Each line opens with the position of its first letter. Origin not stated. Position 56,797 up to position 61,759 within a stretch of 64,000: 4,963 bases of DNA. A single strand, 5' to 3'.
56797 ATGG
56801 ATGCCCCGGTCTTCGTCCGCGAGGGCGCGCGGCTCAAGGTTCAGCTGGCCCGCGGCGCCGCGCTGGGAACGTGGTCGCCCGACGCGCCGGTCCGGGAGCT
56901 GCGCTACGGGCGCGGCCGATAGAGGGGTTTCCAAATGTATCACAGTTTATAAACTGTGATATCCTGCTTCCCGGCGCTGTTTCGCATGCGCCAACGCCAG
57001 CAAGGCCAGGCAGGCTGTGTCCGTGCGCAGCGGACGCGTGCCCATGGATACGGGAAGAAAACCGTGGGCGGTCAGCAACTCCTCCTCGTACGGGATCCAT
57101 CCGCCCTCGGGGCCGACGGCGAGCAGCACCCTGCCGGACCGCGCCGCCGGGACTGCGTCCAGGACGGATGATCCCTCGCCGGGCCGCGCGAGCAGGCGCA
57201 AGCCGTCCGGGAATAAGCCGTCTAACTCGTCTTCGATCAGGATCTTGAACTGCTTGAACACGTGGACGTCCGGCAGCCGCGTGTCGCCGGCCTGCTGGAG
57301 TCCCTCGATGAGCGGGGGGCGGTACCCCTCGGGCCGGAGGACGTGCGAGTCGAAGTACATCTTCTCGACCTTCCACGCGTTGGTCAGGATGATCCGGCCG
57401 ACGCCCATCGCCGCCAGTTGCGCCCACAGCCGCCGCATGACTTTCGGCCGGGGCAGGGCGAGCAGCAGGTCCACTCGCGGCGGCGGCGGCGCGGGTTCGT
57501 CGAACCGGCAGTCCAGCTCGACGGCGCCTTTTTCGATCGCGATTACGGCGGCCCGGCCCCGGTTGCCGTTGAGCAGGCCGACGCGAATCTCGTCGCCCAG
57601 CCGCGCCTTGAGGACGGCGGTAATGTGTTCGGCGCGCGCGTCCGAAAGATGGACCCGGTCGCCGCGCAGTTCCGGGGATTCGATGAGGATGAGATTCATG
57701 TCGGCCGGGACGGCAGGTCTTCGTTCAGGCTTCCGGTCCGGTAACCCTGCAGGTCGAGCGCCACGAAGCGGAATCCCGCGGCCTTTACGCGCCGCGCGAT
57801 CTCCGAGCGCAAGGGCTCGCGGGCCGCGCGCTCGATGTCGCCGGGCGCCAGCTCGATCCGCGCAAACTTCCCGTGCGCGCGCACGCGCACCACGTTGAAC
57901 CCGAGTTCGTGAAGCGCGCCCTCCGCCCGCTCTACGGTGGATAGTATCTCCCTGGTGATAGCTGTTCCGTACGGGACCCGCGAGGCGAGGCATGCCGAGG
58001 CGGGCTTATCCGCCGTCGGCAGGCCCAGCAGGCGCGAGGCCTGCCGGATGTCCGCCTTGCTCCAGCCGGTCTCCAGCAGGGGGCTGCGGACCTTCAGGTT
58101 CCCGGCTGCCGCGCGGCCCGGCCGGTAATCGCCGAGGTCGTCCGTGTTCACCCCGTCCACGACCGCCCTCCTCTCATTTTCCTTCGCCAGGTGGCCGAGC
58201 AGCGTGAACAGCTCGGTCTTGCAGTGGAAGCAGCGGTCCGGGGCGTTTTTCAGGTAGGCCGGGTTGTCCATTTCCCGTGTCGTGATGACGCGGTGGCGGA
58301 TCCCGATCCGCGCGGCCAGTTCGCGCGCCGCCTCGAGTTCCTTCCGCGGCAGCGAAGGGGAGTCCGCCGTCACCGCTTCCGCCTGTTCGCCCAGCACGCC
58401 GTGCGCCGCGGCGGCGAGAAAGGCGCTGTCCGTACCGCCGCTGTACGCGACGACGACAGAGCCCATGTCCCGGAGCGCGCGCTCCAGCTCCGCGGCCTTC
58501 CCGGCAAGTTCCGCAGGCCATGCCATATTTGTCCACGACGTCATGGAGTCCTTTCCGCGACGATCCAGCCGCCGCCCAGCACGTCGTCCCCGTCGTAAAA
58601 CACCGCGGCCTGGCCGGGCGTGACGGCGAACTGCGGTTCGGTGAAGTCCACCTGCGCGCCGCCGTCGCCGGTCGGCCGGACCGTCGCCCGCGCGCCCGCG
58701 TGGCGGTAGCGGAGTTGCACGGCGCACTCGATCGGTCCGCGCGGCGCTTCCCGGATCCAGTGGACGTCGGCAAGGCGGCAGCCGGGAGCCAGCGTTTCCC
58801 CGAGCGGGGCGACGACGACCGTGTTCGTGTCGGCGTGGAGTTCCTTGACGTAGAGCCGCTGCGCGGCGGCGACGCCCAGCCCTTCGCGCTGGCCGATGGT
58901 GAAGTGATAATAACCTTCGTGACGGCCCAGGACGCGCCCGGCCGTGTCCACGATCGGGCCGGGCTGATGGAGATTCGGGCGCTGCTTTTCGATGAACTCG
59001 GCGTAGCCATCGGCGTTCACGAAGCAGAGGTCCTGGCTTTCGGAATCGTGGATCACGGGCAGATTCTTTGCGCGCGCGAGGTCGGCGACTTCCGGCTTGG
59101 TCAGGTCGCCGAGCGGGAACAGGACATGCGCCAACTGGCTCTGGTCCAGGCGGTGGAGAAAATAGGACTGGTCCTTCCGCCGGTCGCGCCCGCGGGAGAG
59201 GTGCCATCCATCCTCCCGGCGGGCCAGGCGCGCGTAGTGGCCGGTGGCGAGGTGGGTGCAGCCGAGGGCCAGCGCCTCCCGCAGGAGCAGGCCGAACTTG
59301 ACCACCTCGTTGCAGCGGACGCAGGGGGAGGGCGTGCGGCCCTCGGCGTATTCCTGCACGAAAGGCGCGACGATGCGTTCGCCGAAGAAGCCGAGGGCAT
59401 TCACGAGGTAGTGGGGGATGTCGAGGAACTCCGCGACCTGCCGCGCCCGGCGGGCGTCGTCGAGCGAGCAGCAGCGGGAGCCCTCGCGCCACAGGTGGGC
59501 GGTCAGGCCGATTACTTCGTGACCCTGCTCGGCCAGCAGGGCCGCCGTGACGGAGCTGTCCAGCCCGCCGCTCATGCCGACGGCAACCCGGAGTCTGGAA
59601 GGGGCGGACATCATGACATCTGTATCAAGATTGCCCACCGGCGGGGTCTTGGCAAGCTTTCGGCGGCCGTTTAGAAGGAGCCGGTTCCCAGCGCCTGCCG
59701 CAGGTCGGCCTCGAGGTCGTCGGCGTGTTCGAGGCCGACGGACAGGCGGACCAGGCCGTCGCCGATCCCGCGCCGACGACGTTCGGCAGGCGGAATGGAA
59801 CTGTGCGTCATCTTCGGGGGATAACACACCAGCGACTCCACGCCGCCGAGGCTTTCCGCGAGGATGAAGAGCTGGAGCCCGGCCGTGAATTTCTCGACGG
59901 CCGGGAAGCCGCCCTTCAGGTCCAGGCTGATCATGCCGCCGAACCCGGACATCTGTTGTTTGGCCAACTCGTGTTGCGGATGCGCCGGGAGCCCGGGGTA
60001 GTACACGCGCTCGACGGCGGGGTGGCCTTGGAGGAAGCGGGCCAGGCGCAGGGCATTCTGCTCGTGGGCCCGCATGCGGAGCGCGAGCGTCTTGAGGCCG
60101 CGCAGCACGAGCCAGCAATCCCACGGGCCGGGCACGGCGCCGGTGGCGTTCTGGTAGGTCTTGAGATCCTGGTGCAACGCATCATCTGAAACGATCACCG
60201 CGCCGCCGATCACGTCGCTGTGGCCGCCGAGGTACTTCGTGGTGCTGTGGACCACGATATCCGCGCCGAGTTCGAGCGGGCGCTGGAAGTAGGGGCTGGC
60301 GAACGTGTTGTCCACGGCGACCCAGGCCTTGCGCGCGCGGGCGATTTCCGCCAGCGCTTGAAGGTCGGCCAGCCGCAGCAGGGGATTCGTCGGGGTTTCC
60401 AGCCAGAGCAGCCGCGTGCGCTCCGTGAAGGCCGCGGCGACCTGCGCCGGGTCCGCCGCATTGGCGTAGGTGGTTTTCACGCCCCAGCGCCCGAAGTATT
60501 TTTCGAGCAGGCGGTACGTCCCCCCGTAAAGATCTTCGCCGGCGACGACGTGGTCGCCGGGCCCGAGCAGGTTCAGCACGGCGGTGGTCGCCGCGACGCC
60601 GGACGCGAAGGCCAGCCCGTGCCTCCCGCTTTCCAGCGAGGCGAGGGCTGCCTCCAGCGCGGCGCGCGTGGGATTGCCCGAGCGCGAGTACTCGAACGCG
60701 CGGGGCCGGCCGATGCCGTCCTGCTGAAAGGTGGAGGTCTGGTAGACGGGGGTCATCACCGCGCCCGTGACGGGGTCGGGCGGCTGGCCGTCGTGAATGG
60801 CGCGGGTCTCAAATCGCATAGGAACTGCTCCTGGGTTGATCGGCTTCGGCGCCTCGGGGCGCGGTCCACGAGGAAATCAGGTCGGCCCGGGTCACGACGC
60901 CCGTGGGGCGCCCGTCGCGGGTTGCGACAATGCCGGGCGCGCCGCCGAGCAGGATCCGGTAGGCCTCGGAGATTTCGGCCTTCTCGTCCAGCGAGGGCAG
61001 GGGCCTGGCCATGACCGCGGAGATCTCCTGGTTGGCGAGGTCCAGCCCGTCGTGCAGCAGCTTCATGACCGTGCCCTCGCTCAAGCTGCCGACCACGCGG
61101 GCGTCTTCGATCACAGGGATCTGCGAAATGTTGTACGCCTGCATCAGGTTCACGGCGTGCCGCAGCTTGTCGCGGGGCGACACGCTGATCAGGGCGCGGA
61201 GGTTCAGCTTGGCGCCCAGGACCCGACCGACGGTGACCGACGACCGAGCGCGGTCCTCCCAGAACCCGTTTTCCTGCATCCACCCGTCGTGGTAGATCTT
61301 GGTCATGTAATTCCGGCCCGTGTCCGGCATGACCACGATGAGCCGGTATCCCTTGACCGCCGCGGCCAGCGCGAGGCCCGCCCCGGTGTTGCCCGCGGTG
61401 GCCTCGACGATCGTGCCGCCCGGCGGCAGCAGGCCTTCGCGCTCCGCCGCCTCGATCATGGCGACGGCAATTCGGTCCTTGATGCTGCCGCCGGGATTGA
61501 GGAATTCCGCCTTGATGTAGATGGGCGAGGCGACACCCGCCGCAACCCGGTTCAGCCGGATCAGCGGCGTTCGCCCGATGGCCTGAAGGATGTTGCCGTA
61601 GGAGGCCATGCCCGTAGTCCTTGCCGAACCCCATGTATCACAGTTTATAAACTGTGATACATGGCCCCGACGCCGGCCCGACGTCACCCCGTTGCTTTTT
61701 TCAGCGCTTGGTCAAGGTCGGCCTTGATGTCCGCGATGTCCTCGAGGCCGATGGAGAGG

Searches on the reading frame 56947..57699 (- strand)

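Call 88: search_protein_families(library=pfam, proteins=[window:56947-57699:-], max_evalue=0.001)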
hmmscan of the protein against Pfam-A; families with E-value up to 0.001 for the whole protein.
window:56947-57699:- (250 aa): 2 families
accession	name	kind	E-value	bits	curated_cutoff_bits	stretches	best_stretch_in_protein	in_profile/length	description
PF04452.19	Methyltrans_RNA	-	2.8e-28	99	23.9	1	73-237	4-164/165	RNA methyltransferase domain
PF20260.4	PUA_4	-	4.6e-07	30.3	23.9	1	18-62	1-45/48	RNA methyltransferase PUA domain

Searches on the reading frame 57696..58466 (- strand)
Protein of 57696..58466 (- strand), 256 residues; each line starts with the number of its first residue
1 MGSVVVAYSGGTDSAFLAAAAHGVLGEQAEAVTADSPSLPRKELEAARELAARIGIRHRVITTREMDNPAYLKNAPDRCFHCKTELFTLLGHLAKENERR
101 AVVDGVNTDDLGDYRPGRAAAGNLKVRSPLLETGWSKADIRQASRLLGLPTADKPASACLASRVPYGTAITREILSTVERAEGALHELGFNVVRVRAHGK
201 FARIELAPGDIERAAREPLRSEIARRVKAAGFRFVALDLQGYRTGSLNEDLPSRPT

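Call 88: search_protein_families(library=pfam, proteins=[window:57696-58466:-], max_evalue=0.001)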
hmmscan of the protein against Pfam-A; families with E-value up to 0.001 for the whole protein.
window:57696-58466:- (256 aa): 3 families
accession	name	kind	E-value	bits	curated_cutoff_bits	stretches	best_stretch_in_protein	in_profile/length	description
PF00733.27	Asn_synthase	-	2.8e-06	27.7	21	1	8-75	24-91/354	Asparagine synthase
PF06508.19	QueC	-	4.1e-06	26.9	22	1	4-66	2-63/210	Queuosine biosynthesis protein QueC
PF02540.23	NAD_synthase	-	8.9e-05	22.2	21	1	3-66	20-84/242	NAD synthase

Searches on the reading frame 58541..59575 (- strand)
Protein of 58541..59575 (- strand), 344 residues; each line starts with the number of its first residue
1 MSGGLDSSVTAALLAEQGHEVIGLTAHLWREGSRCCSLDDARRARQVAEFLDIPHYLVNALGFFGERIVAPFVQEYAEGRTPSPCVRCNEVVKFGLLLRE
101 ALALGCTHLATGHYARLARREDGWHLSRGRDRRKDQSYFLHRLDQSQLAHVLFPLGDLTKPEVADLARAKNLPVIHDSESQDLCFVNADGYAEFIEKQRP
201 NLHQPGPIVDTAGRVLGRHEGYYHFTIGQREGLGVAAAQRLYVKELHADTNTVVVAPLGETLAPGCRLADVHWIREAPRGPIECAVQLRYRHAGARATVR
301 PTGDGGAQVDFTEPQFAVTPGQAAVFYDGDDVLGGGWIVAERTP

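Call 51: search_protein_families(library=pfam, proteins=[window:58541-59575:-], max_evalue=0.001)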
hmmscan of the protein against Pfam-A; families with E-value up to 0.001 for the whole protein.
window:58541-59575:- (344 aa): 4 families
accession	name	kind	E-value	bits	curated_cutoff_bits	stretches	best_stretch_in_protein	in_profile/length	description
PF03054.22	tRNA_Me_trans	-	8.8e-64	215.3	20.6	1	1-187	7-201/202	tRNA methyl transferase HUP domain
PF20258.4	tRNA_Me_trans_C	-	2.6e-23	82.6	20.6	1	266-338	4-77/77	Aminomethyltransferase beta-barrel domain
PF20259.3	tRNA_Me_trans_M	-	1.8e-18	66.3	27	1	193-256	2-65/66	tRNA methyl transferase PRC-barrel domain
PF00733.27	Asn_synthase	-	8.9e-06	26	21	1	2-58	25-77/354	Asparagine synthase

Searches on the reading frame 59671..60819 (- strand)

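Call 51: search_protein_families(library=pfam, proteins=[window:59671-60819:-], max_evalue=0.001)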
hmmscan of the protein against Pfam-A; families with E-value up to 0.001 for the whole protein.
window:59671-60819:- (382 aa): 3 families
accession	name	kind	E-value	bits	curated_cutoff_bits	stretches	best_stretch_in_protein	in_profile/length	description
PF01053.26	Cys_Met_Meta_PP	-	7e-153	509.1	27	1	4-377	1-380/381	Cys/Met metabolism PLP-dependent enzyme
PF00155.27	Aminotran_1_2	-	1.4e-05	24.9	19.7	1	50-198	41-222/361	Aminotransferase class I and II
PF01041.23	DegT_DnrJ_EryC1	-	0.00073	19.3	19.8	0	50-225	24-201/360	DegT/DnrJ/EryC1/StrS aminotransferase family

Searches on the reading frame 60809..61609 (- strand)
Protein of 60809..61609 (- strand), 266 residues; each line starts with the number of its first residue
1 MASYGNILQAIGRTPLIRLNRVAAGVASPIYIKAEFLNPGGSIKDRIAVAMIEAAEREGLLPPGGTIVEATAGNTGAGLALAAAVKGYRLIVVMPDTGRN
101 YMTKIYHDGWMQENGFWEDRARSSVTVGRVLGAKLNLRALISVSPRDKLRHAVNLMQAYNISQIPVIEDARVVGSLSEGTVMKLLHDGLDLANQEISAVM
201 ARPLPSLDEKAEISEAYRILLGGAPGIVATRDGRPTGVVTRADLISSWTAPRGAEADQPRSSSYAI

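Call 88: search_protein_families(library=pfam, proteins=[window:60809-61609:-], max_evalue=0.001)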
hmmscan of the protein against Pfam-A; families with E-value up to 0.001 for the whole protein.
window:60809-61609:- (266 aa): 2 families
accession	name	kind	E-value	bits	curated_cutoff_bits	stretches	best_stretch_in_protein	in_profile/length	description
PF00291.31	PALP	-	5.2e-30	105.2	35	1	7-101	1-92/295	Pyridoxal-phosphate dependent enzyme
PF00571.33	CBS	-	2.3e-17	63.5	24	2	139-186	8-56/57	CBS domain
